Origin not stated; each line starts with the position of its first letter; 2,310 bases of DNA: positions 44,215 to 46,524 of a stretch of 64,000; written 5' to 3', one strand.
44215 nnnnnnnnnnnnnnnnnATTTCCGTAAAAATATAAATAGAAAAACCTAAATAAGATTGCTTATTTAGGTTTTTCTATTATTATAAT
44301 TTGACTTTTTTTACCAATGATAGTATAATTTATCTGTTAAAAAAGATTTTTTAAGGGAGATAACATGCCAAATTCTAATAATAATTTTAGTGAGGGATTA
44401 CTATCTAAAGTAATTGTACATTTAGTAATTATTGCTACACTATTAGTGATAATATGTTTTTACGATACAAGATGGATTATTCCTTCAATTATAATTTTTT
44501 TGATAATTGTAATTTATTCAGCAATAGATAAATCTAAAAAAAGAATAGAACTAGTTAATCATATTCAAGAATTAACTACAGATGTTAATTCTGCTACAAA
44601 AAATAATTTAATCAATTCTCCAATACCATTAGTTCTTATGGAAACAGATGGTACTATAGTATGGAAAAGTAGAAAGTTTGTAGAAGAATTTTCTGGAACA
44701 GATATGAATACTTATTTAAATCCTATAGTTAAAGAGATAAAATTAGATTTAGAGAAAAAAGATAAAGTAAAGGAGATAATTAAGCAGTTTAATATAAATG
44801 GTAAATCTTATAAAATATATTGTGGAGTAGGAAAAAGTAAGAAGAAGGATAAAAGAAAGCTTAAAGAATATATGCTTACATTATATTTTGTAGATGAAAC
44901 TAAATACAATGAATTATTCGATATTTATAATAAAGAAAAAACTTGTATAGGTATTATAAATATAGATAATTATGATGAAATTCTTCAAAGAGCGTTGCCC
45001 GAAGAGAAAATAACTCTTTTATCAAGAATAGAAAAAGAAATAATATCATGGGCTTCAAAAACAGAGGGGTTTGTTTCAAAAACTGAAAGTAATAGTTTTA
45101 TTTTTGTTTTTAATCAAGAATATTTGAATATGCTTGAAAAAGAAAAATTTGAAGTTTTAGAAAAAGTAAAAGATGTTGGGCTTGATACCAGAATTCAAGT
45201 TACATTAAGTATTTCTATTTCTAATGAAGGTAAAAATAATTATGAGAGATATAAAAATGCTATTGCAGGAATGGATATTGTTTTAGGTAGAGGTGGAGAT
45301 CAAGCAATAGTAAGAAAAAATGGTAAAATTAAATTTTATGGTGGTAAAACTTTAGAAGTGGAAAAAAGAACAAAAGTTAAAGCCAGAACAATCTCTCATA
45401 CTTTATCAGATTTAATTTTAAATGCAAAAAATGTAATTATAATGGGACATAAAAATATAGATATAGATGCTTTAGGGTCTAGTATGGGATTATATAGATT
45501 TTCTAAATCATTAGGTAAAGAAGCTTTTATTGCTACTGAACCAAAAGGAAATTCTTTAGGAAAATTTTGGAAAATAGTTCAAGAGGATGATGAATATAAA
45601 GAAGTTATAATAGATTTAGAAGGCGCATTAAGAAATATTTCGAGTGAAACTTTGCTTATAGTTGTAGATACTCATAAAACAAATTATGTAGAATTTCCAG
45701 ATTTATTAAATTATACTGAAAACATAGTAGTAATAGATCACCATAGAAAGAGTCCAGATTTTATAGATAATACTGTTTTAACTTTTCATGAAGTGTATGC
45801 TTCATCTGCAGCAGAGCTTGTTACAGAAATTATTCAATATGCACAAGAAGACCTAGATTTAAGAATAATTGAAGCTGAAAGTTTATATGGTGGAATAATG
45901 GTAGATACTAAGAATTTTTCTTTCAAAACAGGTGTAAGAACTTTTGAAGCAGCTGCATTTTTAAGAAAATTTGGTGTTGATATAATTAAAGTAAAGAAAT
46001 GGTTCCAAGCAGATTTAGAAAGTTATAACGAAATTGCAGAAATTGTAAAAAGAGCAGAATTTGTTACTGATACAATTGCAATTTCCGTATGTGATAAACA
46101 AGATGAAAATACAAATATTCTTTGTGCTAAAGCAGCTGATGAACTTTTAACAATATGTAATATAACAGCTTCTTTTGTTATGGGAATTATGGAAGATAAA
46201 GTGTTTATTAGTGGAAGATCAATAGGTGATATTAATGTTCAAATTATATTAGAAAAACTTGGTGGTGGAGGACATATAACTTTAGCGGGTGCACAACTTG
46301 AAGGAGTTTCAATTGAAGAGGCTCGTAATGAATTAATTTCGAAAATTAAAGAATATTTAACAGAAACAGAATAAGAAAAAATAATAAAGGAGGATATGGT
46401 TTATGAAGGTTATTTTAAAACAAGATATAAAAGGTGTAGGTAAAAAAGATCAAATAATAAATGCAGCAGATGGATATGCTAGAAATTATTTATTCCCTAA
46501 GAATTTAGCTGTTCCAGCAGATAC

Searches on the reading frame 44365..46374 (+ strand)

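Call 86: search_protein_families(library=pfam, proteins=[window:44365-46374:+], max_evalue=0.00001)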
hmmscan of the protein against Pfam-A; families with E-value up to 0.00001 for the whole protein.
window:44365-46374:+ (669 aa): 3 families
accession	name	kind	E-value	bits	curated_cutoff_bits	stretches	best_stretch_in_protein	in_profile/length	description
PF01368.27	DHH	-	5.7e-24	85.2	28.1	1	356-511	1-125/125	DHH family, N-terminal domain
PF24898.2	GGDEF_GdpP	-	9.6e-23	81.3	30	1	198-323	1-125/126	Cyclic-di-AMP phosphodiesterase GdpP-like, GGDEF domain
PF02272.25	DHHA1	-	3.6e-14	53.5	25.9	1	572-666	5-101/102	DHHA1 domain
